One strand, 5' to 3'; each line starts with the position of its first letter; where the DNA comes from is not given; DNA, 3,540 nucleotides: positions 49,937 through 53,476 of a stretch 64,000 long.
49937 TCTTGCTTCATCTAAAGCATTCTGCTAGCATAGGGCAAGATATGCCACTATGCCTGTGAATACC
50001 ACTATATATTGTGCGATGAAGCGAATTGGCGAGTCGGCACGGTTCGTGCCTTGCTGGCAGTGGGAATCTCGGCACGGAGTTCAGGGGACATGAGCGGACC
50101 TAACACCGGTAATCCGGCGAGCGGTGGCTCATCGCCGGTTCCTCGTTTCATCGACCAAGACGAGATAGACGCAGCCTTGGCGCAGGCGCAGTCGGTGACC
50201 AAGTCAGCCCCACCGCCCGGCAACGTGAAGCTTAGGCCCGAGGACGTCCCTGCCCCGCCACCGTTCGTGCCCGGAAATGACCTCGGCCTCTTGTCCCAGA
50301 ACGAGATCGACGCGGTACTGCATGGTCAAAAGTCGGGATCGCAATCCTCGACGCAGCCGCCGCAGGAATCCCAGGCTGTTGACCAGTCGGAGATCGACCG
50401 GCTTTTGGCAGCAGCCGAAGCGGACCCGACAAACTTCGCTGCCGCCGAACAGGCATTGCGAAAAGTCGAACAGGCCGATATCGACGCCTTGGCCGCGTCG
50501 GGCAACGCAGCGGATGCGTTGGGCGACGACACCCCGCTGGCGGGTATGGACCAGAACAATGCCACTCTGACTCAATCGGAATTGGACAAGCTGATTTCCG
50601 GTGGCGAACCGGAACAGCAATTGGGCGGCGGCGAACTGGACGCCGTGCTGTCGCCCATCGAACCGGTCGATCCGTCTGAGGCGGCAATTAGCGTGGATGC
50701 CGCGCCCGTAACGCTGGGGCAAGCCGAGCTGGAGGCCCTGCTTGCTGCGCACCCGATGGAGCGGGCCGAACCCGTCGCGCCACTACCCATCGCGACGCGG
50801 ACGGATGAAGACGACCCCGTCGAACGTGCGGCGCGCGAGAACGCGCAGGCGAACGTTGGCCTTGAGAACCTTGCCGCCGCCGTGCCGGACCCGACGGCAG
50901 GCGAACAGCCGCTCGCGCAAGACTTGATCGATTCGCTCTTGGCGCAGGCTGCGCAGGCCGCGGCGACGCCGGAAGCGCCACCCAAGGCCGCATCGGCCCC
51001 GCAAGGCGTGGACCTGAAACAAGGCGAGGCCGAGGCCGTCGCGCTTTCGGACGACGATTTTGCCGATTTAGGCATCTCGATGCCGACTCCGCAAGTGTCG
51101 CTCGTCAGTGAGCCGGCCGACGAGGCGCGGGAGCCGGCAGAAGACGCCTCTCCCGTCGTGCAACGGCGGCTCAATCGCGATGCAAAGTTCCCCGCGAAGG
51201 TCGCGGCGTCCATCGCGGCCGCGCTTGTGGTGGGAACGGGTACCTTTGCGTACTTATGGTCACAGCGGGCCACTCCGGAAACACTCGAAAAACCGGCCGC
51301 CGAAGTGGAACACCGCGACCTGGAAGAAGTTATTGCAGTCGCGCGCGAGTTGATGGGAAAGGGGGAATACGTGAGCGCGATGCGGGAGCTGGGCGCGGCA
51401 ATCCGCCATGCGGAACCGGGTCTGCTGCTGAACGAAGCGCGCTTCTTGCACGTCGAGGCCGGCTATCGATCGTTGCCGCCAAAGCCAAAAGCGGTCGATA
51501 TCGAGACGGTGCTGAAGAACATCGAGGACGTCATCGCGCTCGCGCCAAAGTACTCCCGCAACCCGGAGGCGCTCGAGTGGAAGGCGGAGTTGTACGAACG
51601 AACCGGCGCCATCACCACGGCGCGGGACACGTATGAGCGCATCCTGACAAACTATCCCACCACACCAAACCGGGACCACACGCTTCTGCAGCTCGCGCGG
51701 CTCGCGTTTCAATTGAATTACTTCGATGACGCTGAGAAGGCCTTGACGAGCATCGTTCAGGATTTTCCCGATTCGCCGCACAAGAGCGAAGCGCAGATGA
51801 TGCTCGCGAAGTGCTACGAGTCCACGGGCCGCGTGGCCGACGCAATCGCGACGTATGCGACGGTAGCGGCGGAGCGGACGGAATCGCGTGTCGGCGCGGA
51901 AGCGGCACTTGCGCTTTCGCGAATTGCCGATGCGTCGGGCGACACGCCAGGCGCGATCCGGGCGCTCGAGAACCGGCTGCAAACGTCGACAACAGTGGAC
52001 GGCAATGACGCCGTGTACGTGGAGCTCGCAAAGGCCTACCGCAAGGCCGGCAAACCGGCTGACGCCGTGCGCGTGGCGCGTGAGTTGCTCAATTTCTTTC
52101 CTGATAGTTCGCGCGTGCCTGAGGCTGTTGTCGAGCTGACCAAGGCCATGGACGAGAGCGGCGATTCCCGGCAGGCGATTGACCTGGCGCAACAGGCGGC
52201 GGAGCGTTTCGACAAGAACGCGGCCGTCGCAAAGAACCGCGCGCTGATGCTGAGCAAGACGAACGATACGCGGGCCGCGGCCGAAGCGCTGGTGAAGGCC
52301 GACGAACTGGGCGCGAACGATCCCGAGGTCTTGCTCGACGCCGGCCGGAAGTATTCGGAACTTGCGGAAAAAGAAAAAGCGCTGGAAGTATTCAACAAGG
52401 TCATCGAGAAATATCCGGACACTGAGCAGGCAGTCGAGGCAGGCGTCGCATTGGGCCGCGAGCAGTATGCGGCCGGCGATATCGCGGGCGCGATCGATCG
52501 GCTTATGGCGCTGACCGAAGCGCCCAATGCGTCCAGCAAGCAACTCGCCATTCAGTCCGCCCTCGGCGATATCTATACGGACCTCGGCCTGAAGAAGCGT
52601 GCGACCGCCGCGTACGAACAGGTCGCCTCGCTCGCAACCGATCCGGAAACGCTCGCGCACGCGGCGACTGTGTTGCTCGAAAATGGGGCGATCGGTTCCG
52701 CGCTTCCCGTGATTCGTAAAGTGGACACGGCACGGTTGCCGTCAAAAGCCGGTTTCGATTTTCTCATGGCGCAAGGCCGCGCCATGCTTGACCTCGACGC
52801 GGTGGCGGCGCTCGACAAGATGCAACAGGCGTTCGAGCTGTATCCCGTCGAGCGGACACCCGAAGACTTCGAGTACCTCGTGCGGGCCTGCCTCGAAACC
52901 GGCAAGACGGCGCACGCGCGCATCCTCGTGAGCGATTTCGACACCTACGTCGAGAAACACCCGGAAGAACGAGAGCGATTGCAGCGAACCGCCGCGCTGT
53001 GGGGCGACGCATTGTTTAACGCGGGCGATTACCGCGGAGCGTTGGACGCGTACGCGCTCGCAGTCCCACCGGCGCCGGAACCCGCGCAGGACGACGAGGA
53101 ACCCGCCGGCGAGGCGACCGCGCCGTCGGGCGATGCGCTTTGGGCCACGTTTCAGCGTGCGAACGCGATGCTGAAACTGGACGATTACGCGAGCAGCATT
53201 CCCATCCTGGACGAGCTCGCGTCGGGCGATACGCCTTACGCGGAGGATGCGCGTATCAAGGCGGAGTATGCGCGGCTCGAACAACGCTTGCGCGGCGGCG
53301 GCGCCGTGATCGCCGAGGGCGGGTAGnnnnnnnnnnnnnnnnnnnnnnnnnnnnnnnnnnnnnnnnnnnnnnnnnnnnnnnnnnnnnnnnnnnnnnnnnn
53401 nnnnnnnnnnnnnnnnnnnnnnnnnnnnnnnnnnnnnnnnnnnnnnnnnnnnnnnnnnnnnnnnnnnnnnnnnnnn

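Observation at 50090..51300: Array of ~7 FliM-N-like '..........' motifs in a disordered N-terminal tail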

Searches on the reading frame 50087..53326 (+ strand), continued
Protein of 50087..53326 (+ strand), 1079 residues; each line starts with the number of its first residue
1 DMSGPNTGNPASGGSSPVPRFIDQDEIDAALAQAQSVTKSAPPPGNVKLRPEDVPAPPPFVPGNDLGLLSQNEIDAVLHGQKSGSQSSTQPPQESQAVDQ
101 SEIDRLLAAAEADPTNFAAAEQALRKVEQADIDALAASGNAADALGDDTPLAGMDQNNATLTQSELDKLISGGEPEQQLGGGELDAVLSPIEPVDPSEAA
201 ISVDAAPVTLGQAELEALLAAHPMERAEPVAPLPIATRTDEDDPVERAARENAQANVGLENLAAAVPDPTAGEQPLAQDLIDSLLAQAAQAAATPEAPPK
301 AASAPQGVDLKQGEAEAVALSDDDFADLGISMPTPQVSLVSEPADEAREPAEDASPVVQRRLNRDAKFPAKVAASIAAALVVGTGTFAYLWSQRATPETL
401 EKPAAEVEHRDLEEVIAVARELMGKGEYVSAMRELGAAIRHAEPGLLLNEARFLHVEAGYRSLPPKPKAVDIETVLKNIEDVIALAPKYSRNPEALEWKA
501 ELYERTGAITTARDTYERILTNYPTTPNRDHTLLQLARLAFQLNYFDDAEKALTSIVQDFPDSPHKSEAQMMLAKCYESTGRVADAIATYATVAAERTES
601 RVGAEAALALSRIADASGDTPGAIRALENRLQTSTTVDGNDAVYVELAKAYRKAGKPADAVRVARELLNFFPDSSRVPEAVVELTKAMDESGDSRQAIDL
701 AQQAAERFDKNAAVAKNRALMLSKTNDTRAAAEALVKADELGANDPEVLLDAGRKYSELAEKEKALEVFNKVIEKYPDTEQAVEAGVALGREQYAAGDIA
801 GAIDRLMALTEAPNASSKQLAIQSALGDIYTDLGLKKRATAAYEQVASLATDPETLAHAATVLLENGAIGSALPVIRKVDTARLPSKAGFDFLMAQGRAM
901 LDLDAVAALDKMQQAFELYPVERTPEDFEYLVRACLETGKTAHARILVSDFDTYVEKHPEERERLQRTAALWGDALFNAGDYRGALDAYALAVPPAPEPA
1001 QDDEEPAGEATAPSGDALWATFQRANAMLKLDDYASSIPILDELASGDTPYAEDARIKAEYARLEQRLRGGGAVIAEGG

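Call 81: predict_structure(alignment_id=A5)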
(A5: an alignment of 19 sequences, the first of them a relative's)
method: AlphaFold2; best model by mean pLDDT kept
length: 1078 residues; sequences in the alignment: 19
mean_pLDDT: 73.6   pTM: 0.53
mean pLDDT of the five models: 73.6, 71.8, 70.9, 69.6, 69.3
residues with pLDDT >= 90: 504; 70-90: 176; 50-70: 109; < 50: 289
segments of 3 or more residues with pLDDT < 50: 1-20, 37-68, 80-97, 112-115, 125-127, 138-161, 170-215, 217-241, 258-276, 293-367, 393-407, 1075-1078
pLDDT, mean of each block of 10 residues (from residue 1): 34 36 70 52 36 37 41 61 31 43 67 50 55 57 36 34 51 36 33 30 32 48 34 38 67 55 40 45 67 42 32 34 44 35 34 34 44 77 79 45 47 90 92 88 86 94 88 93 89 94 92 95 90 96 95 95 93 96 96 92 95 94 95 90 96 96 95 94 96 96 96 96 95 96 95 95 95 93 95 94 94 88 96 95 95 95 93 93 93 94 92 93 87 89 88 85 87 90 91 68 55 83 93 90 88 92 81 47
secondary structure, 60 per line:
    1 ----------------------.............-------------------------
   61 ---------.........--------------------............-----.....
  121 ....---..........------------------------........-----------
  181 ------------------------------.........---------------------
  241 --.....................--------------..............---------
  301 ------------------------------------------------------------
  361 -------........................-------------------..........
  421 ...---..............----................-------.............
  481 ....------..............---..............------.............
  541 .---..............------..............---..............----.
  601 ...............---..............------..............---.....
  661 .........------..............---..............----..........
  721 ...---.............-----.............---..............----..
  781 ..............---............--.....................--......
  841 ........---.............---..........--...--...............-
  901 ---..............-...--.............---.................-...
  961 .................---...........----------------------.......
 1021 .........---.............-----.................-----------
elements in order (helices of 4 or more, strands of 3 or more residues): H23-35 H70-78 H99-110 H116-124 H128-137 H162-169 H211-219 H243-263 H278-291 H368-391 H411-423 H427-440 H445-460 H468-484 H491-504 H508-521 H528-541 H545-558 H565-578 H582-595 H600-615 H619-632 H639-652 H656-669 H676-689 H693-706 H711-723 H727-739 H745-757 H761-774 H779-794 H798-809 H812-832 H835-848 H852-864 H868-877 H885-899 H904-917 H924-936 H940-956 H958-977 H981-991 H1014-1029 H1033-1045 H1051-1067

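Call 83: fold_search(model_id=the predicted structure, library=pdb)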
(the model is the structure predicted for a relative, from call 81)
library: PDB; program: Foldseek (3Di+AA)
matches with E <= 10: 1791; with E <= 0.001: 575
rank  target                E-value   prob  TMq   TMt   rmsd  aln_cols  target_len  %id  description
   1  6af0_A                6.2e-14  1.00  0.20  0.23  23.5       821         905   16  Structure of Ctr9, Paf1 and Cdc73 ternary complex from Myceliophthora thermophila (released 2018-09-19)
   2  9rtt_Q                4.7e-13  1.00  0.23  0.27  21.8       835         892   13  Activated Elongation Complex with IWS1 and ELOF1 (released 2025-09-03)
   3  9hvq_Q                6.2e-13  1.00  0.23  0.26  21.8       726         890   14  Structure of the transcribing Pol II-DSIF-PAF-SPT6-RECQL5 complex (released 2025-07-16)
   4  8fgw_D                1.2e-12  1.00  0.26  0.22  16.9       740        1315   16  Human IFT-A complex structures provide molecular insights into ciliary transport (released 2023-02-22)
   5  4buj_B                1.2e-12  1.00  0.23  0.19  21.4       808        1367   11  Crystal structure of the S. cerevisiae Ski2-3-8 complex (released 2013-08-28)
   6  4buj_F                1.3e-12  1.00  0.22  0.18  21.0       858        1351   11  Crystal structure of the S. cerevisiae Ski2-3-8 complex (released 2013-08-28)
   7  8bbe_D                1.7e-12  1.00  0.27  0.43  17.2       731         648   16  Structure of the IFT-A complex; IFT-A2 module (released 2022-12-21)
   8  7dkh_A                1.9e-12  1.00  0.18  0.20  25.1       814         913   12  Crystal structure of the Ctr9/Paf1/Cdc73/Rtf1 quaternary complex (released 2021-11-24)
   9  8bbg_D                2.5e-12  1.00  0.27  0.23  17.3       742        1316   16  Structure of the IFT-A complex; anterograde IFT-A train model (released 2022-12-21)
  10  9hmf_K                4.2e-12  1.00  0.20  0.27  20.1       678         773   13  Periplasmic scaffold of the Campylobacter jejuni flagellar motor (alpha carbon trace) (released 2024-12-25)
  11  7xn7_q                6.4e-12  1.00  0.19  0.21  22.2       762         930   15  RNA polymerase II elongation complex containing Spt4/5, Elf1, Spt6, Spn1 and Paf1C (released 2022-09-07)
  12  7dkh_I                8.1e-12  1.00  0.19  0.21  25.1       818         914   12  Crystal structure of the Ctr9/Paf1/Cdc73/Rtf1 quaternary complex (released 2021-11-24)
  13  8q9t_E                8.7e-12  1.00  0.23  0.23  22.1       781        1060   12  CryoEM structure of a S. Cerevisiae Ski238 complex bound to RNA (released 2023-11-29)
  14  7yea_A                1.6e-11  1.00  0.26  0.28  18.7       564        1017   16  Human O-GlcNAc transferase Dimer (released 2023-07-12)
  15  9g8r_B                2.5e-11  1.00  0.22  0.22  25.2       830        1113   12  human SKI7-SKI238 complex in the open state (released 2024-10-16)
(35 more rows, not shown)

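Call 84: search_solved_structures(query=P0001, max_evalue=0.001)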
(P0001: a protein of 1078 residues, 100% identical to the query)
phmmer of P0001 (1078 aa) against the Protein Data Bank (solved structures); distinct sequences matched with E-value up to 0.001: 10.
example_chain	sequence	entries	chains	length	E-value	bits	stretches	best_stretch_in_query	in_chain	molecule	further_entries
9qhb_A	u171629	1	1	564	5.7e-23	84.5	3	643-839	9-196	Engineered tetratricopeptide repeat protein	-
9qhc_A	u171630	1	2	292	2.5e-13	52.6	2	643-811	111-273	Engineered tetratricopeptide repeat protein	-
8bu0_A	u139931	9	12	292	1e-11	47.3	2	641-806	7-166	Consensus tetratricopeptide repeat protein | Crystal structure of an 8-repeat consensus TPR superhelix with Zinc. | Monomer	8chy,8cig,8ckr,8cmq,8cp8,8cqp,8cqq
7obi_A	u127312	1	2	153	3.5e-09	38.9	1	645-783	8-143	CTPR-rv4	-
2wqh_A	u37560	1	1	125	1.3e-06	30.3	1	676-782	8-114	CTPR3Y3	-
9gzg_A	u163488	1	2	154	2.9e-06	29.2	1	643-782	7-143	Engineered CTPR protein with glutamic acids for conductivity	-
8ch0_A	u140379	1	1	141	4.5e-05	25.3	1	643-773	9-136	Consensus tetratricopeptide repeat protein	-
2fo7_A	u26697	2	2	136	6.7e-05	24.7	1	682-806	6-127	SYNTHETIC CONSENSUS TPR PROTEIN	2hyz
1na0_A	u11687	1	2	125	9.9e-05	24.1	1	677-782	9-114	designed protein CTPR3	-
3kd7_A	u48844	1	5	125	0.0001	24.1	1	677-782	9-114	CTPR390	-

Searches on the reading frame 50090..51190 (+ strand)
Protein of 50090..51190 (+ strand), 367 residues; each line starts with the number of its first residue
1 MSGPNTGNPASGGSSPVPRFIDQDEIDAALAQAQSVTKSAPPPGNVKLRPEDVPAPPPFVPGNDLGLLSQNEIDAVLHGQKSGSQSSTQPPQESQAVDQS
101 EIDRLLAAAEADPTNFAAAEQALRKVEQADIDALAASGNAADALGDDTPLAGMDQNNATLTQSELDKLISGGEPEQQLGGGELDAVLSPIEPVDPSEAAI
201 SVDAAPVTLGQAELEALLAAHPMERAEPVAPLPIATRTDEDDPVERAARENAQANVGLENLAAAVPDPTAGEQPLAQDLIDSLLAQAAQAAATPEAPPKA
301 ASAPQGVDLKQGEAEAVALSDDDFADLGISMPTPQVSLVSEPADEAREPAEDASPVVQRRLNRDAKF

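Call 13: find_homologous_proteins(query=window:50090-51190:+, max_evalue=10)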
Query window:50090-51190:+: 8000 candidates shared short words with the query, none scored E <= 10.
